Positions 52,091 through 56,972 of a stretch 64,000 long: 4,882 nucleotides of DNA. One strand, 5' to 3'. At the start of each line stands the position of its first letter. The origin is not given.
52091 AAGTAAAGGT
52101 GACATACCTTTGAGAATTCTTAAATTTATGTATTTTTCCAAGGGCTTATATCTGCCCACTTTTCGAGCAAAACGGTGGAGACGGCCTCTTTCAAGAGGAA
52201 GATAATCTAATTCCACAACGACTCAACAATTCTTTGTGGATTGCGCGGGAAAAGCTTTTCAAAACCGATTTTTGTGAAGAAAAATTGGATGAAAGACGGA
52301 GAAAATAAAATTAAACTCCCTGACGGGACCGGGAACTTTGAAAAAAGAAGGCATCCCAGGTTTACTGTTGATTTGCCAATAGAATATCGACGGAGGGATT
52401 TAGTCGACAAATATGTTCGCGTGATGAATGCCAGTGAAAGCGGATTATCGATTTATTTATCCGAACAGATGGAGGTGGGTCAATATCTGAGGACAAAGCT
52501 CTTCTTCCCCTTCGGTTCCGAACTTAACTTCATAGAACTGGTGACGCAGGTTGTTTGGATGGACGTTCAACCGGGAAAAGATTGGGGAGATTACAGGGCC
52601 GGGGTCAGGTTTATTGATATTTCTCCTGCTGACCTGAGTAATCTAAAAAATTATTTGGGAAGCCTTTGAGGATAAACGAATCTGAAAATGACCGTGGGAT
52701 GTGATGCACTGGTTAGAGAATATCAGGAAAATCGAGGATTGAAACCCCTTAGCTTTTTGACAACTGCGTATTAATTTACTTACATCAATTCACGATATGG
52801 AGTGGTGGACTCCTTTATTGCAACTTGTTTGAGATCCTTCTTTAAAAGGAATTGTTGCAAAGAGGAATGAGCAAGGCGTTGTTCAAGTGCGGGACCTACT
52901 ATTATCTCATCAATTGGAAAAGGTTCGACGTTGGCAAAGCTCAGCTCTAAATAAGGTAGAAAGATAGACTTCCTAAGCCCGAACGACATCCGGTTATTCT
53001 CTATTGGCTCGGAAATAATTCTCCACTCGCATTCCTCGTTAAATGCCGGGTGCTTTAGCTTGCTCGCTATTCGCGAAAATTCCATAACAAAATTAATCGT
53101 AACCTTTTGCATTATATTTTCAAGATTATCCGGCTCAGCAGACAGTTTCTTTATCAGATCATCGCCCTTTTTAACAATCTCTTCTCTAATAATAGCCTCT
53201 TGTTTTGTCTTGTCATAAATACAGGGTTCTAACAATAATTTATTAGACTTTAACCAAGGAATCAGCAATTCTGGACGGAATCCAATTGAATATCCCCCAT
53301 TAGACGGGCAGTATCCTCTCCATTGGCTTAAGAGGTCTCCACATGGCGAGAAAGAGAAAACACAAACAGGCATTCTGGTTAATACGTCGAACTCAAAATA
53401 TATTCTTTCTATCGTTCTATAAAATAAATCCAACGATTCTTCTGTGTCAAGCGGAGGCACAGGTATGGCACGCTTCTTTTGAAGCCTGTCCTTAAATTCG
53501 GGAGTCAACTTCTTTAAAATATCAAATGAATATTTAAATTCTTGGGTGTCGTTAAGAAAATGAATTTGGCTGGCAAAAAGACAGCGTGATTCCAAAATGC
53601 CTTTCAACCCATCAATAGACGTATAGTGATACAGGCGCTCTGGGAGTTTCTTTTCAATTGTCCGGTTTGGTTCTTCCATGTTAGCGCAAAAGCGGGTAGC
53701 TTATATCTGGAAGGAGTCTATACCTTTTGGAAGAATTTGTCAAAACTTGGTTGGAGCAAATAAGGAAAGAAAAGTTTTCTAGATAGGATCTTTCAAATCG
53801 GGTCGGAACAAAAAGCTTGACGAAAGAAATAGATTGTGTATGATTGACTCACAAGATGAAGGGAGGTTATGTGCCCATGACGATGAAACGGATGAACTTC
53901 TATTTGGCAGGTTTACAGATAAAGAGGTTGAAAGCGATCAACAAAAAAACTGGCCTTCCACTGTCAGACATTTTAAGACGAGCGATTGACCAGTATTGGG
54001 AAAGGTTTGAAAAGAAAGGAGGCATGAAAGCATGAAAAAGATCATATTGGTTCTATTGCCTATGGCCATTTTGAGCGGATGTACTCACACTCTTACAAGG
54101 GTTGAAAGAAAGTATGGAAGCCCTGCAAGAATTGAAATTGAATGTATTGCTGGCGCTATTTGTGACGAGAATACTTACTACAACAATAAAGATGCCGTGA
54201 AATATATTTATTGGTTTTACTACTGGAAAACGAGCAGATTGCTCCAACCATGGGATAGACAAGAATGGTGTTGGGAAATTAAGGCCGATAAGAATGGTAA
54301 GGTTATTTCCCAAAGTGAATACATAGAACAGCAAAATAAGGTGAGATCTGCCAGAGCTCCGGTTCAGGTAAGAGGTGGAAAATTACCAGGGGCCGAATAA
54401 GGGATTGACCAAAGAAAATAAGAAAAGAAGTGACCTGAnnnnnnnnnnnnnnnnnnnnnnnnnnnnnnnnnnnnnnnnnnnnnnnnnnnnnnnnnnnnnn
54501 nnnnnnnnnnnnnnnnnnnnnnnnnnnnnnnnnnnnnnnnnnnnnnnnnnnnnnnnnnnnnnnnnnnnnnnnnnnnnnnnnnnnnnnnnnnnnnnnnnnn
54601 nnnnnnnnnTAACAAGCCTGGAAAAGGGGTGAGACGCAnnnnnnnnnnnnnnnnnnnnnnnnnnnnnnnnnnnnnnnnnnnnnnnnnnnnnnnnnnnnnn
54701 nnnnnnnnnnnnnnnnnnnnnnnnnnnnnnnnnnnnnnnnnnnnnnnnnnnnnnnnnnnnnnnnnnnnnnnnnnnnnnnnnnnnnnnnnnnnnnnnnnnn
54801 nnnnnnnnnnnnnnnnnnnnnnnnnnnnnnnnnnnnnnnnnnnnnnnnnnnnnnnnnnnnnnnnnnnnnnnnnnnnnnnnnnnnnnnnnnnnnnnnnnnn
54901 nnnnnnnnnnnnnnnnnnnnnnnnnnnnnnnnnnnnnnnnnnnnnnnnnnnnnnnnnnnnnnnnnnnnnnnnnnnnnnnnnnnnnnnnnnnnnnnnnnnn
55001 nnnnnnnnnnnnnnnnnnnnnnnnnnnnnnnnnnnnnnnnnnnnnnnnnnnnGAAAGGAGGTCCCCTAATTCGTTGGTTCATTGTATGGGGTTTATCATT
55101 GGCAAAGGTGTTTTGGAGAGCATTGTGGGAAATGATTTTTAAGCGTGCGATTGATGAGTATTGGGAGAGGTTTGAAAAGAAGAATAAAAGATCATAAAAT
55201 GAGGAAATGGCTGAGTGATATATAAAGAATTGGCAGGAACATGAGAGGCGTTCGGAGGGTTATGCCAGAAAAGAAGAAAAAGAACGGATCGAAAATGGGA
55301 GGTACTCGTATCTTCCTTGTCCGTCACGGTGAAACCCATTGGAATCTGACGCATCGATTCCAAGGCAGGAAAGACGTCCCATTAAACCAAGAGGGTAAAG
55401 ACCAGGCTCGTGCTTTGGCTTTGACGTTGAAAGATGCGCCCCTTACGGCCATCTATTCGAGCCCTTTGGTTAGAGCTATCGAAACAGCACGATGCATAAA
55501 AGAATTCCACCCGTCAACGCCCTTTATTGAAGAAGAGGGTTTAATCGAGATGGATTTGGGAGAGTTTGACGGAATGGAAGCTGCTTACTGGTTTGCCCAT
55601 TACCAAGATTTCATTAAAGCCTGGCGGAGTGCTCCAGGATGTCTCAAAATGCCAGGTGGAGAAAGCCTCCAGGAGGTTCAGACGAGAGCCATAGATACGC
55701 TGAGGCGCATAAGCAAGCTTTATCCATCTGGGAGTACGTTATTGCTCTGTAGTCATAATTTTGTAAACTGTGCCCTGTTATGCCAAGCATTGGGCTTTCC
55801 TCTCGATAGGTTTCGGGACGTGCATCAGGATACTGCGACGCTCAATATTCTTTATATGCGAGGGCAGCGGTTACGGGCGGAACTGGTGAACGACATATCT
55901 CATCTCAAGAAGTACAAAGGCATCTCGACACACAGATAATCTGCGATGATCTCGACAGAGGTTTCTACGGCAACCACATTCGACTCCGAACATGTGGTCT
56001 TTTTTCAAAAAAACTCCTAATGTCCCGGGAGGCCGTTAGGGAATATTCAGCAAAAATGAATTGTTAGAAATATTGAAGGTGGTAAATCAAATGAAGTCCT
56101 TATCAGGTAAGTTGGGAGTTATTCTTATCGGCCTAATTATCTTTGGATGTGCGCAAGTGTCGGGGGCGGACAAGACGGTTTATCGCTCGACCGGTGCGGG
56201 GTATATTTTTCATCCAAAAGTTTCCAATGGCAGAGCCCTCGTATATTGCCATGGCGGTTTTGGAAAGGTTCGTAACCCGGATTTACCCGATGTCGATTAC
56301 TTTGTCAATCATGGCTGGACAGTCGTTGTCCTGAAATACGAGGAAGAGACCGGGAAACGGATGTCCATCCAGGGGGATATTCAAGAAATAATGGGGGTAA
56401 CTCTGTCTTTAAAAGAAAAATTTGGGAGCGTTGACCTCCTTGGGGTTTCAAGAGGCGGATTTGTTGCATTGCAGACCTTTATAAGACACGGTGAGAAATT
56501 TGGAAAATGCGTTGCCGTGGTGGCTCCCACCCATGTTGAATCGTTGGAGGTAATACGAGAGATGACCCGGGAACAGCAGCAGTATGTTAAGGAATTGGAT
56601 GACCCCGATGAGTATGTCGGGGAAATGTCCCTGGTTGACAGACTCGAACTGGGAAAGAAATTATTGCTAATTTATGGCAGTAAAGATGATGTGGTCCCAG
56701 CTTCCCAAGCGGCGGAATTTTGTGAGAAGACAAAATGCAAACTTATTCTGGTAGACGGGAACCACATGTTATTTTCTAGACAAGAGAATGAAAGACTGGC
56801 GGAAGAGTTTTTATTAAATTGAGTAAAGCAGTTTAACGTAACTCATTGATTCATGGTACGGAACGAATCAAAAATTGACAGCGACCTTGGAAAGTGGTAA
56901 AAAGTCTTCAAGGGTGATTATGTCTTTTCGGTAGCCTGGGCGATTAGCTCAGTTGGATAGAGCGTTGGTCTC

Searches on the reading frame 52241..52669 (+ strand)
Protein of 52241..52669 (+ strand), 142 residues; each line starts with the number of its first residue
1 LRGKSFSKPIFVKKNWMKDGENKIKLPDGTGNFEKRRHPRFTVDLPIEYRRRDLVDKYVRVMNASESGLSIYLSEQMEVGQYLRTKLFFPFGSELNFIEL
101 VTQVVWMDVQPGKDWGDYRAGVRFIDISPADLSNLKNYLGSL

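Call 23: search_protein_families(library=pfam, proteins=[window:52241-52669:+], max_evalue=0.001)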
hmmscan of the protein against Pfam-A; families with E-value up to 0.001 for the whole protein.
window:52241-52669:+ (142 aa): 1 family
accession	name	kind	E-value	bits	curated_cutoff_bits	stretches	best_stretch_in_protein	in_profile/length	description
PF07238.19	PilZ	-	2.7e-11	44.1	22.5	1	34-139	1-100/102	PilZ domain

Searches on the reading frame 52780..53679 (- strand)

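Call 23: search_protein_families(library=pfam, proteins=[window:52780-53679:-], max_evalue=0.001)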
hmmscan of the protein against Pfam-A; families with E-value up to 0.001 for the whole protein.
window:52780-53679:- (299 aa): 1 family
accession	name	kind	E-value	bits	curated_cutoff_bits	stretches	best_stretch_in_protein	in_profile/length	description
PF11185.13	DUF2971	-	7.3e-13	50.1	22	1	119-221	1-89/89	Protein of unknown function (DUF2971)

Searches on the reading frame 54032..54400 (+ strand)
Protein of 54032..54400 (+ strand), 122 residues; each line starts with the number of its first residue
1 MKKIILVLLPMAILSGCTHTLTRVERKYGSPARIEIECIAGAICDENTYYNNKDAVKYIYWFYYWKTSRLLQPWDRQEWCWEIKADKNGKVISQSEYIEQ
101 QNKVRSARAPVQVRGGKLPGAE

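Call 23: search_protein_families(library=pfam, proteins=[window:54032-54400:+], max_evalue=0.001)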
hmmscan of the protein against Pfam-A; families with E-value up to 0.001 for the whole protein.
window:54032-54400:+ (122 aa): 1 family
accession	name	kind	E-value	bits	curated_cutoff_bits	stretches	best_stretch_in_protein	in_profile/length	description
PF08139.17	LPAM_1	-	0.00072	20.3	20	0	1-17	1-17/18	Prokaryotic membrane lipoprotein lipid attachment site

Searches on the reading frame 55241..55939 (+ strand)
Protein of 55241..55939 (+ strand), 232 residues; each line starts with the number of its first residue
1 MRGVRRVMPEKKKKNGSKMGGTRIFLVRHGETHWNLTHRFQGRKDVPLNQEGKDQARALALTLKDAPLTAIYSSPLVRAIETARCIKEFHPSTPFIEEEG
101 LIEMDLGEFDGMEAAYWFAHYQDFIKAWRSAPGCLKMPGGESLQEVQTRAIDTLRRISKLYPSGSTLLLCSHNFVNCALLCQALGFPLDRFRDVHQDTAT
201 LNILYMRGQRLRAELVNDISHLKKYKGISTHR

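Call 23: search_protein_families(library=pfam, proteins=[window:55241-55939:+], max_evalue=0.001)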
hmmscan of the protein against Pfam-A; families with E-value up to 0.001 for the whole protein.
window:55241-55939:+ (232 aa): 1 family
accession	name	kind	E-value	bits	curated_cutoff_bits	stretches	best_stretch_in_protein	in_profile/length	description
PF00300.27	His_Phos_1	-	1.3e-57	195.1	21.7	1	24-218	1-193/194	Histidine phosphatase superfamily (branch 1)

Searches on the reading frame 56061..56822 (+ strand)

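Call 23: search_protein_families(library=pfam, proteins=[window:56061-56822:+], max_evalue=0.001)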
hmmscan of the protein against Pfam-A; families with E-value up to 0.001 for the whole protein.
window:56061-56822:+ (253 aa): 3 families
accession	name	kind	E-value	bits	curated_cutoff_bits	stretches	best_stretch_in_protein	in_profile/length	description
PF00326.27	Peptidase_S9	-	1.3e-08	35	22.6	1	126-225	68-171/213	Prolyl oligopeptidase family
PF00561.26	Abhydrolase_1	-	1.5e-07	31.8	25.8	0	122-169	69-116/245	alpha/beta hydrolase fold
PF12146.15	Hydrolase_4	-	0.00068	19.4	27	0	123-163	77-116/239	Serine aminopeptidase, S33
